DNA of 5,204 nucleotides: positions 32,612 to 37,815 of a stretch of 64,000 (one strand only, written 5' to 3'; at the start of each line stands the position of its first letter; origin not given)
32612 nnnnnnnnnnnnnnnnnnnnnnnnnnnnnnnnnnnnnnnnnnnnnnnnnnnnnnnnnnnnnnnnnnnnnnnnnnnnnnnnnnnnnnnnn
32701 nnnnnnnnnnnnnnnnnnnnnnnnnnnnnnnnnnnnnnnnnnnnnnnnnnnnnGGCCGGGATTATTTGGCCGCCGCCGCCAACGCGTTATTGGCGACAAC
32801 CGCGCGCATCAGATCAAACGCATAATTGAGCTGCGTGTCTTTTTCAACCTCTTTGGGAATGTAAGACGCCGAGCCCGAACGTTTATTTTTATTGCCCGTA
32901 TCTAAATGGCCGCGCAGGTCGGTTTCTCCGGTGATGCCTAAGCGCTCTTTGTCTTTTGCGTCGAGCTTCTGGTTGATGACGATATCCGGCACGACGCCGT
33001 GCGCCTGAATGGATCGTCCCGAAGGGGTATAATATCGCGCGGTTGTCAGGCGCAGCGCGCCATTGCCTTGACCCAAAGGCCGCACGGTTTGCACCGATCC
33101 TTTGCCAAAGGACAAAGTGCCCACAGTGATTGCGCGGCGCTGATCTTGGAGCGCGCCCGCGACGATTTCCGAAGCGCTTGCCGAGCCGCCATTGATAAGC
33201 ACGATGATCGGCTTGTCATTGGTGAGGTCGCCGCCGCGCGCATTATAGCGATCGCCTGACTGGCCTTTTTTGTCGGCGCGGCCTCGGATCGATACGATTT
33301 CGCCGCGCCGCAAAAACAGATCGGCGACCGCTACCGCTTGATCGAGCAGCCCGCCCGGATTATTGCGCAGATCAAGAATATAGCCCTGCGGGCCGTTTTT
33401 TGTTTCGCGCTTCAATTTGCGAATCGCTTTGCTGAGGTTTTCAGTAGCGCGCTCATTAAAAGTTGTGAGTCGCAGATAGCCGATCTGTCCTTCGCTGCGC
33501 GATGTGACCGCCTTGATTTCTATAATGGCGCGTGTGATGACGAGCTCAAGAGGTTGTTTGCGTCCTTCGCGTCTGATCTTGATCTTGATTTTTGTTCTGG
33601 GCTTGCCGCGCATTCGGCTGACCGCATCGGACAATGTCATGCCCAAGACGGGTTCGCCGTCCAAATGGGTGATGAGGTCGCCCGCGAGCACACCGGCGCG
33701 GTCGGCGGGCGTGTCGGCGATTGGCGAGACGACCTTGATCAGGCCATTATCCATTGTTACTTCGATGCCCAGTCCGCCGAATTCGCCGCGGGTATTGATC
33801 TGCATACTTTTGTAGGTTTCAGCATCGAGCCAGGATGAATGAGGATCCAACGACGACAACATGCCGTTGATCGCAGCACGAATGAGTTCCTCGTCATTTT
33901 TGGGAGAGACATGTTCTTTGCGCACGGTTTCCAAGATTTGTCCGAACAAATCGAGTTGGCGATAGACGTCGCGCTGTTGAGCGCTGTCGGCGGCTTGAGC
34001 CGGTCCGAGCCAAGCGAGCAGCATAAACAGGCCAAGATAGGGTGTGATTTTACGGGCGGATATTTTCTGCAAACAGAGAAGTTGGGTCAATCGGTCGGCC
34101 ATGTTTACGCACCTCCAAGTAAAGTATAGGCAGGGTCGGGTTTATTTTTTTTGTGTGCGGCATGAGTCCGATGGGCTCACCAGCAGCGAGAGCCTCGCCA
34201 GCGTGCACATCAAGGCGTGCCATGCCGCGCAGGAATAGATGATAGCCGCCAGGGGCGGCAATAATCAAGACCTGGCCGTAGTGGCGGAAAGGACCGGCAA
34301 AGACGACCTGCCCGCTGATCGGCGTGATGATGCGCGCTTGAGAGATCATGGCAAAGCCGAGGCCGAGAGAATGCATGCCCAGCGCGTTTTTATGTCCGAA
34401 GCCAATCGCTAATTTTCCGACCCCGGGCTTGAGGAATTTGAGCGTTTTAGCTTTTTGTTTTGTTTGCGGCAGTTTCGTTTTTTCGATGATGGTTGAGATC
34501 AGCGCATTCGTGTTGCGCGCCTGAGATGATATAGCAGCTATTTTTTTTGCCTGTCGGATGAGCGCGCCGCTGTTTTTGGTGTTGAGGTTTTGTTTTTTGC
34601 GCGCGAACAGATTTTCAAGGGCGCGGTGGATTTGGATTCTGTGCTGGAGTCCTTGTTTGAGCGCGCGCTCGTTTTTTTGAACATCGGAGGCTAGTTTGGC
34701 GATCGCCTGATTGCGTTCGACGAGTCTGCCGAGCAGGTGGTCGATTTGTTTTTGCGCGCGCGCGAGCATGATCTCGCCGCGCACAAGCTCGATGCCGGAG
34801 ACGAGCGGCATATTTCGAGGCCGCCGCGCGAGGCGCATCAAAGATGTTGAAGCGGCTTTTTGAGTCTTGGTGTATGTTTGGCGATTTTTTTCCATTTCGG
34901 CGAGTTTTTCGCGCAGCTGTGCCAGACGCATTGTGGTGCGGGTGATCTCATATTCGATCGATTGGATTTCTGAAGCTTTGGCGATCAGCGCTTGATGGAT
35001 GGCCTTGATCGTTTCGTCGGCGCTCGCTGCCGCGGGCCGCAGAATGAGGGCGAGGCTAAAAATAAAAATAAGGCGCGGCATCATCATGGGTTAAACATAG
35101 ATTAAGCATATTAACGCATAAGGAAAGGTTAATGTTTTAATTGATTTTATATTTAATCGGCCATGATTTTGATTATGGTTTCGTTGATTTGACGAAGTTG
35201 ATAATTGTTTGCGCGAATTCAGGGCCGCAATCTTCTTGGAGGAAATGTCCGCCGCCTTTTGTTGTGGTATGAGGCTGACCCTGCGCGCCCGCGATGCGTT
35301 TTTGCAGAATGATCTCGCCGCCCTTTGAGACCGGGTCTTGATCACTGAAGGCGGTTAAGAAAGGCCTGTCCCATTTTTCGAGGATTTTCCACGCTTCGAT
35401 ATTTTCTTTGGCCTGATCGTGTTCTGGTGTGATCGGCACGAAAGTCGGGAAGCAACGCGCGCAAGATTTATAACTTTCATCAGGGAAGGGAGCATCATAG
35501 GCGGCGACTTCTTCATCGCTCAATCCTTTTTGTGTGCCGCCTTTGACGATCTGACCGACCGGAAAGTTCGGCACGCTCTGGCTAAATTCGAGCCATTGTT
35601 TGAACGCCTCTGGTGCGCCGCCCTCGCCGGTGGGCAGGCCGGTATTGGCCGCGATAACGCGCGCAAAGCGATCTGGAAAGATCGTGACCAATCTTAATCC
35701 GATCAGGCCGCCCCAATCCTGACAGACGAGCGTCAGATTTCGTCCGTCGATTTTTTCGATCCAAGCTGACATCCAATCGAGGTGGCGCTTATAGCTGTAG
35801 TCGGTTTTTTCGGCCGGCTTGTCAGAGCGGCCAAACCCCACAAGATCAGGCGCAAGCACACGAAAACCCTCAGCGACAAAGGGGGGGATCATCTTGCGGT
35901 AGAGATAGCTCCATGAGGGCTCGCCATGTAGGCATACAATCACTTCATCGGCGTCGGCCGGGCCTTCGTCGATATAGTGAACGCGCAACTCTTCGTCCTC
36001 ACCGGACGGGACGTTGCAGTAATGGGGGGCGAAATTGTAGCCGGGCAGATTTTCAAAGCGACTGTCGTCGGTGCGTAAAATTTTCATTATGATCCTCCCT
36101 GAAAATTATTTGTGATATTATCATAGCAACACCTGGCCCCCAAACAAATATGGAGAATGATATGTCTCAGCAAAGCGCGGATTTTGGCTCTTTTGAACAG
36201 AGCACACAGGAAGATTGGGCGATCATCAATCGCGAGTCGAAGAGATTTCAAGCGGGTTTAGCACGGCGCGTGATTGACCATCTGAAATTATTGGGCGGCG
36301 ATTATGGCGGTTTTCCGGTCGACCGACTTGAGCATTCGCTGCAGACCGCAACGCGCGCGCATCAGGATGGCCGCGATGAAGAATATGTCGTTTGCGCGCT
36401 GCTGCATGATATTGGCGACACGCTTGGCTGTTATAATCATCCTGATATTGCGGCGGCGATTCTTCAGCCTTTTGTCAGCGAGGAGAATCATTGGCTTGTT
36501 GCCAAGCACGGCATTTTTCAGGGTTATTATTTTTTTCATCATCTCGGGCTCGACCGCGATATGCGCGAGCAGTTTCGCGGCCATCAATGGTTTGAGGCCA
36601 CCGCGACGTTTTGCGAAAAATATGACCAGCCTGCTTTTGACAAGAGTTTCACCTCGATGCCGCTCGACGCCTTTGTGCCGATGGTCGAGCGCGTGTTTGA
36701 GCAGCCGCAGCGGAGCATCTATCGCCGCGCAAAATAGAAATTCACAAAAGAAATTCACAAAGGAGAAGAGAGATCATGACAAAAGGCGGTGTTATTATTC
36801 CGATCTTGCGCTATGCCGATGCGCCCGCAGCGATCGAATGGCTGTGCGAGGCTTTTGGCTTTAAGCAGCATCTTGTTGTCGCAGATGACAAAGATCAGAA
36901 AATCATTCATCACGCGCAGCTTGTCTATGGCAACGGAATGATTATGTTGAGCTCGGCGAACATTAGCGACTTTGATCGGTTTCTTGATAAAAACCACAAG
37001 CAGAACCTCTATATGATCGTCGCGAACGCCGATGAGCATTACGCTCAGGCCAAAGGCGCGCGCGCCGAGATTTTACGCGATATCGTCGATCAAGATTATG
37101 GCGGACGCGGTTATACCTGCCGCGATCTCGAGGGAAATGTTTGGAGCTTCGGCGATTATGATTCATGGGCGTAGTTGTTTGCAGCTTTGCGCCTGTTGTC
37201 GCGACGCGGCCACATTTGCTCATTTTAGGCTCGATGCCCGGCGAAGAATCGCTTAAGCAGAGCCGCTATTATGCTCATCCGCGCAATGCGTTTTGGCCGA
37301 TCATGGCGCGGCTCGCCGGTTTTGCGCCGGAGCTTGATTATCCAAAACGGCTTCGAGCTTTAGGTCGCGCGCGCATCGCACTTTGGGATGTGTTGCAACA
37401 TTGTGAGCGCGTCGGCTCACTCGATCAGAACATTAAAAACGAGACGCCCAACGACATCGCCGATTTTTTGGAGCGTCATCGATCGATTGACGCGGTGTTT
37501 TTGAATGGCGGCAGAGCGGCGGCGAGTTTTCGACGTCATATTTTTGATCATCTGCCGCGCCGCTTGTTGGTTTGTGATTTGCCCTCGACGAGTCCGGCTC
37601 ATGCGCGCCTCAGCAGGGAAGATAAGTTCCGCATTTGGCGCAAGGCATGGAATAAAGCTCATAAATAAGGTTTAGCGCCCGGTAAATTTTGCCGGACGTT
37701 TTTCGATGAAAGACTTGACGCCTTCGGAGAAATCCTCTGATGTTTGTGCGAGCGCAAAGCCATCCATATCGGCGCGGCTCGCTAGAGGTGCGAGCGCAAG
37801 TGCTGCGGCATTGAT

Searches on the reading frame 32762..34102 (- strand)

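Call 28: search_protein_families(library=pfam, proteins=[window:32762-34102:-], max_evalue=0.00001)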
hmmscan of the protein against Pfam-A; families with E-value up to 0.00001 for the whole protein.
window:32762-34102:- (446 aa): 5 families
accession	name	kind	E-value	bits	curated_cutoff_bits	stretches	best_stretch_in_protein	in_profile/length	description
PF03572.23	Peptidase_S41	-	1.8e-56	190.7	24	1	207-376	2-165/165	Peptidase family S41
PF17820.7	PDZ_6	-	2.2e-12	46.9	27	1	124-178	2-54/54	PDZ domain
PF13180.12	PDZ_2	-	3.9e-12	46.7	27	1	109-187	1-78/80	PDZ domain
PF00595.29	PDZ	-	2.8e-07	31.3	23.2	1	105-176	7-80/81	PDZ domain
PF22694.1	CtpB_N-like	-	1.3e-06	29.2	27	1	40-96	28-85/85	Activating protease CtpB N-terminal domain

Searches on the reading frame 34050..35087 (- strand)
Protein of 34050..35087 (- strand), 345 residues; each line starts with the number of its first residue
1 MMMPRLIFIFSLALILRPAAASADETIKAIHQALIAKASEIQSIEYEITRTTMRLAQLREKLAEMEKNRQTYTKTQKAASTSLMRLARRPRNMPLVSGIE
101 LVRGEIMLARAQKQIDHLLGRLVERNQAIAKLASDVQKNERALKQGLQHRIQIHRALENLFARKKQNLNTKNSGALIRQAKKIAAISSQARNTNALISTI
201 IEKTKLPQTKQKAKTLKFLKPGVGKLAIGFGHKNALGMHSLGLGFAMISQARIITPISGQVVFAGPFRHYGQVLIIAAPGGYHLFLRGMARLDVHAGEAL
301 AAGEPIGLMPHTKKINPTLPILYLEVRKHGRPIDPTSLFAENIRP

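Call 28: search_protein_families(library=pfam, proteins=[window:34050-35087:-], max_evalue=0.00001)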
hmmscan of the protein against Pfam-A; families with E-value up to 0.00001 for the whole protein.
window:34050-35087:- (345 aa): 1 family
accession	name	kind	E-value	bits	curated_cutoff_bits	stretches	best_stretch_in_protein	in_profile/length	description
PF01551.29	Peptidase_M23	-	1.4e-16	60.9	28.7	1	242-335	5-96/96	Peptidase family M23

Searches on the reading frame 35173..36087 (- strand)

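Call 28: search_protein_families(library=pfam, proteins=[window:35173-36087:-], max_evalue=0.00001)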
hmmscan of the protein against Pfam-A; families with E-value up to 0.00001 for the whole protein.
window:35173-36087:- (304 aa): 3 families
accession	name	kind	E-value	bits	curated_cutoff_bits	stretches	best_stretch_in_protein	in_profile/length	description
PF00561.26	Abhydrolase_1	-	5.1e-23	82.4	25.8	1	49-255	2-214/245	alpha/beta hydrolase fold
PF12697.13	Abhydrolase_6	-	7.6e-16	59.9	26.3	1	50-293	1-216/217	Alpha/beta hydrolase family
PF12146.15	Hydrolase_4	-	3.1e-09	36.9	27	1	46-177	3-139/239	Serine aminopeptidase, S33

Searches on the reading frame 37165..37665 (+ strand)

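Call 29: search_protein_families(library=pfam, proteins=[window:37165-37665:+], max_evalue=0.00001)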
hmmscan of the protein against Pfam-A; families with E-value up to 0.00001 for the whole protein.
window:37165-37665:+ (167 aa): 1 family
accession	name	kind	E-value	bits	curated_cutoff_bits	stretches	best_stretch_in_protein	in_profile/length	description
PF03167.25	UDG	-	9.4e-11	42.4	24.3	1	13-163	5-138/141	Uracil DNA glycosylase superfamily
